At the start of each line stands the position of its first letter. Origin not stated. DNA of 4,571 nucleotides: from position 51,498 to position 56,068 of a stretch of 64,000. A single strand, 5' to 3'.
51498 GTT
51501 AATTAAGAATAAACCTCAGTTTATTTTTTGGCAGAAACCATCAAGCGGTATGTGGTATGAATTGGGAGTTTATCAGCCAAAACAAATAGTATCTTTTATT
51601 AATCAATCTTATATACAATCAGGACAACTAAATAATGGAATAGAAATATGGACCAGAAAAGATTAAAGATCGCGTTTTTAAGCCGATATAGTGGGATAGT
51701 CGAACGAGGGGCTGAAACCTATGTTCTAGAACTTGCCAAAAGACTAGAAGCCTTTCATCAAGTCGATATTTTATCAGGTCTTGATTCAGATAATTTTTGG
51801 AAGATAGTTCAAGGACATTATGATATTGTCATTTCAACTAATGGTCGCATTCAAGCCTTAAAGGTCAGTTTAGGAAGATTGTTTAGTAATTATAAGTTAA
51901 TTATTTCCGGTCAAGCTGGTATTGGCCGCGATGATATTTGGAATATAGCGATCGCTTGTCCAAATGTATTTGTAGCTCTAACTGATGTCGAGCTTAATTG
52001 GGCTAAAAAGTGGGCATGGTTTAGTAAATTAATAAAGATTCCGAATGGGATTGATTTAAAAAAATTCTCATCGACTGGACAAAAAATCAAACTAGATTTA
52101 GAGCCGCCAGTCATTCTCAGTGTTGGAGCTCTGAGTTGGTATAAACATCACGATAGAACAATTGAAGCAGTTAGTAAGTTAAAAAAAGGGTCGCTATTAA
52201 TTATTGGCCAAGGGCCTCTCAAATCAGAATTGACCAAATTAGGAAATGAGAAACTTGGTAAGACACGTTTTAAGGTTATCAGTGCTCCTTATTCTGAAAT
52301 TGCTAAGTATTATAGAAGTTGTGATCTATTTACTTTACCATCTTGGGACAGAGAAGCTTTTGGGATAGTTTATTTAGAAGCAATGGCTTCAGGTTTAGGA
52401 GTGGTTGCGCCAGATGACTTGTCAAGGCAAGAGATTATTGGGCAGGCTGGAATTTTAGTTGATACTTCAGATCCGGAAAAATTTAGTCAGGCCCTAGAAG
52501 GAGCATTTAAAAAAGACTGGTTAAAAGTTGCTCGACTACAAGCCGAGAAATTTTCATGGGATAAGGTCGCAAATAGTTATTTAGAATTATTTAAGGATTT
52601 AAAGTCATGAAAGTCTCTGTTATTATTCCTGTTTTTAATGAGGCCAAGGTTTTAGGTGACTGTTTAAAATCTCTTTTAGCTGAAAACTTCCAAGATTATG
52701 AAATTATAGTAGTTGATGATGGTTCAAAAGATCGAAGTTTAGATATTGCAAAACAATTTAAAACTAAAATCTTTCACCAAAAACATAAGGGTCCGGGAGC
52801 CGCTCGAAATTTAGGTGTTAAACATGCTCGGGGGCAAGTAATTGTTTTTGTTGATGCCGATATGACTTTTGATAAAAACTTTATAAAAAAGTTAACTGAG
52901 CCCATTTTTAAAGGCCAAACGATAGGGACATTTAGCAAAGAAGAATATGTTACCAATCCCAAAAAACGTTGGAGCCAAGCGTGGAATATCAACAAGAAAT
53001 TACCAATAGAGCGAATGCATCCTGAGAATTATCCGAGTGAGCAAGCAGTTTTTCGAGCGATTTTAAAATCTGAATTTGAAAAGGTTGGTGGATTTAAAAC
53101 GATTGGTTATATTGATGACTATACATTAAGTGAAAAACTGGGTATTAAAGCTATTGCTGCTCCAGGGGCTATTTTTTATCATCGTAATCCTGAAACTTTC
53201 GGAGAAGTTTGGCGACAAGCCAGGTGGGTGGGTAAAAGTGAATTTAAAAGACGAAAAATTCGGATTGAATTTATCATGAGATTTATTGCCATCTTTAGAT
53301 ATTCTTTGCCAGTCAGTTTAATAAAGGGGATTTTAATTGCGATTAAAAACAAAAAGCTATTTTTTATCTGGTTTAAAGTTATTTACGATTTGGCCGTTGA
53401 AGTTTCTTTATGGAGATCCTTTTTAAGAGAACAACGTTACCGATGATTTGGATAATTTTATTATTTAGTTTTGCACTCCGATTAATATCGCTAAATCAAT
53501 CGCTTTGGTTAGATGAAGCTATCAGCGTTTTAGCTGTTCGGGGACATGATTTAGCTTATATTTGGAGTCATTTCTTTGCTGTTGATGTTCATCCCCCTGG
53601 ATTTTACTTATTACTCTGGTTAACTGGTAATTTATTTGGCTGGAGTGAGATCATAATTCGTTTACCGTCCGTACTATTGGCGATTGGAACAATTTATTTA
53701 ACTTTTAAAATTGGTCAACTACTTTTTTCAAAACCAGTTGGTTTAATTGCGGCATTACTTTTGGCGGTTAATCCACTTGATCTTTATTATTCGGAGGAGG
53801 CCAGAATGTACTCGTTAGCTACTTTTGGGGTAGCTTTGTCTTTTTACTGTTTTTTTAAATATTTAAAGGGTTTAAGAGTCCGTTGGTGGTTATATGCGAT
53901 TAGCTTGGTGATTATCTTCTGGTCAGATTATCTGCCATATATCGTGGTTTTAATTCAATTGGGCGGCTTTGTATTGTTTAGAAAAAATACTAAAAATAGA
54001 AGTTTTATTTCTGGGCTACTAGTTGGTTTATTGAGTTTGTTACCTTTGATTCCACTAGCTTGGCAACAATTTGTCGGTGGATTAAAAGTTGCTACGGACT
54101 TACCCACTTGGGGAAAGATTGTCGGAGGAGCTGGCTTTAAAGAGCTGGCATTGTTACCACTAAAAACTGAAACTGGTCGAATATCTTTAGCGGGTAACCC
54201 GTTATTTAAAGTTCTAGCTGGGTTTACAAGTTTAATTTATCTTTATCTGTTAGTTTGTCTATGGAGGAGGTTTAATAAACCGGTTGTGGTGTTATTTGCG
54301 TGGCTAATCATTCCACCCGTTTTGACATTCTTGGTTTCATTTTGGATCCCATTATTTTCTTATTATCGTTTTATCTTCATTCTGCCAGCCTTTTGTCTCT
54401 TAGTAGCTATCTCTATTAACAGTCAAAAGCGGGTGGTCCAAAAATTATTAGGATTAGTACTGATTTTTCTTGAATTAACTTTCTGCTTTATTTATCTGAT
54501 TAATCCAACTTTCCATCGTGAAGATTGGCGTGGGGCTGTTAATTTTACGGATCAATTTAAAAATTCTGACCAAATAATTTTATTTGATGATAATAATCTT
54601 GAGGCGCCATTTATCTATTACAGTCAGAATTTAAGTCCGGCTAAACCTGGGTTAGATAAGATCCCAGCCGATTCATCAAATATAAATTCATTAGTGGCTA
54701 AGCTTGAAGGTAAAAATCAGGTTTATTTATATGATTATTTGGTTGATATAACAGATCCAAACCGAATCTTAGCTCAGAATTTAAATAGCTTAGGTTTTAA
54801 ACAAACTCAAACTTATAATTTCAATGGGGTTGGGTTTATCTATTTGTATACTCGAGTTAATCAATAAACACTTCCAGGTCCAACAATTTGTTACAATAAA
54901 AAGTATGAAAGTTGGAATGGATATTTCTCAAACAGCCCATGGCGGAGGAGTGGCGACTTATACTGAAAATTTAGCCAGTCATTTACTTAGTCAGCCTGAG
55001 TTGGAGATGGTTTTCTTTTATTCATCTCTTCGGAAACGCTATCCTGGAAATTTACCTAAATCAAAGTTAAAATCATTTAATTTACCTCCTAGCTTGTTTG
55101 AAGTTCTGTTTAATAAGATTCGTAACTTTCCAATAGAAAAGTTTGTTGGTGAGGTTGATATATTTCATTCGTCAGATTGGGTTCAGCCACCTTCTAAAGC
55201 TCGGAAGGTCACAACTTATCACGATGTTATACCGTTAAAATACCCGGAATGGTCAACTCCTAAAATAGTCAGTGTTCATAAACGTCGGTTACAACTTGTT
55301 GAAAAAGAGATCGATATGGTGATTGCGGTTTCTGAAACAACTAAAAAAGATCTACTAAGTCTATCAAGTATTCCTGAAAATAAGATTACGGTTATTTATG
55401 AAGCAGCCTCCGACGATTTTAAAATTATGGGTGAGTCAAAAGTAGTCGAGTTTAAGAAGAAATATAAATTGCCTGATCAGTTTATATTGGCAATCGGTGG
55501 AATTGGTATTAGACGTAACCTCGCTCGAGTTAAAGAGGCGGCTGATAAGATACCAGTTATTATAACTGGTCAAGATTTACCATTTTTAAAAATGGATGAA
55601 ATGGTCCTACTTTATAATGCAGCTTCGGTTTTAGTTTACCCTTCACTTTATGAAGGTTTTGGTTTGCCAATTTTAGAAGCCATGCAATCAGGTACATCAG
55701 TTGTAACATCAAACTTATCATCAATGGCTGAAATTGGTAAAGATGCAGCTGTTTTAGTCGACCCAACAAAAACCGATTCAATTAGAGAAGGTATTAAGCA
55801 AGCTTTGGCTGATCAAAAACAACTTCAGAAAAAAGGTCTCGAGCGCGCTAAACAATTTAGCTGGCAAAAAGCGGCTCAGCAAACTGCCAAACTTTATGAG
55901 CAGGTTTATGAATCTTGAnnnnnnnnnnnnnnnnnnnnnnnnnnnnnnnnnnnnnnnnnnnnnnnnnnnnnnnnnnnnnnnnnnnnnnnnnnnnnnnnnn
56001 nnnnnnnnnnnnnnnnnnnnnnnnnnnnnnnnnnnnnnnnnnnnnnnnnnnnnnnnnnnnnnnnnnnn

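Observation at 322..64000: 64-kb uninterrupted glycan-assembly supercluster with extreme glycosyltransferase paralogy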

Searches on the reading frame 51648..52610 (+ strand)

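Call 8: search_protein_families(library=pfam, proteins=[window:51648-52610:+], max_evalue=0.01)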
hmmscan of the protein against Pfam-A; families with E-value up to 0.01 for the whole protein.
window:51648-52610:+ (320 aa): 4 families
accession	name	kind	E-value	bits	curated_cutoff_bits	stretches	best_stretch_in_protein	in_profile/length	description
PF00534.26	Glycos_transf_1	-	4.7e-26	91.8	26.4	1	145-289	7-158/172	Glycosyl transferases group 1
PF13692.12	Glyco_trans_1_4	-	4.8e-24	85.7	27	1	154-284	2-137/142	Glycosyl transferases group 1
PF13439.12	Glyco_transf_4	-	0.00059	20.4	28.5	0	21-53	3-36/170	Glycosyltransferase Family 4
PF20706.3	GT4-conflict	-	0.0019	17.7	26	1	166-255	212-311/385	Family 4 Glycosyltransferase in conflict systems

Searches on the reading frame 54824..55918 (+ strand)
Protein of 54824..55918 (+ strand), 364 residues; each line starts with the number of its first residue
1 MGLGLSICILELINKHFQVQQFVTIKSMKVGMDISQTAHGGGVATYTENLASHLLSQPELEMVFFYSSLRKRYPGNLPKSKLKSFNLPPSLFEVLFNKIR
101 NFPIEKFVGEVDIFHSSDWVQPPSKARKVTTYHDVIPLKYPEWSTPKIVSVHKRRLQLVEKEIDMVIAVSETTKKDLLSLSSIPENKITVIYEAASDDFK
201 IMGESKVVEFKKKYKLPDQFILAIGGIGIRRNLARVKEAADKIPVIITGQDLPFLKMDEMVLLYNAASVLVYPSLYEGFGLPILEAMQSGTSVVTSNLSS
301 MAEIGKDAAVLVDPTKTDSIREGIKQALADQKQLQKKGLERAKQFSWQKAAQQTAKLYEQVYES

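Call 8: search_protein_families(library=pfam, proteins=[window:54824-55918:+], max_evalue=0.01)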
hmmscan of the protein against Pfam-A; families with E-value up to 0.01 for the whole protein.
window:54824-55918:+ (364 aa): 5 families
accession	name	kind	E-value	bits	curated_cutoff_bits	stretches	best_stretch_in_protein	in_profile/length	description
PF00534.26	Glycos_transf_1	-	3e-19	69.6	26.4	1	217-336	45-163/172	Glycosyl transferases group 1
PF13692.12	Glyco_trans_1_4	-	2.3e-15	57.5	27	1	220-330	34-142/142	Glycosyl transferases group 1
PF13439.12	Glyco_transf_4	-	6.5e-13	49.5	28.5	1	41-192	2-163/170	Glycosyltransferase Family 4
PF20706.3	GT4-conflict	-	8.3e-06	25.5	26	1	259-352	274-383/385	Family 4 Glycosyltransferase in conflict systems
PF00982.27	Glyco_transf_20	-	0.0045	16.2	32.5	1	255-341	360-450/473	Glycosyltransferase family 20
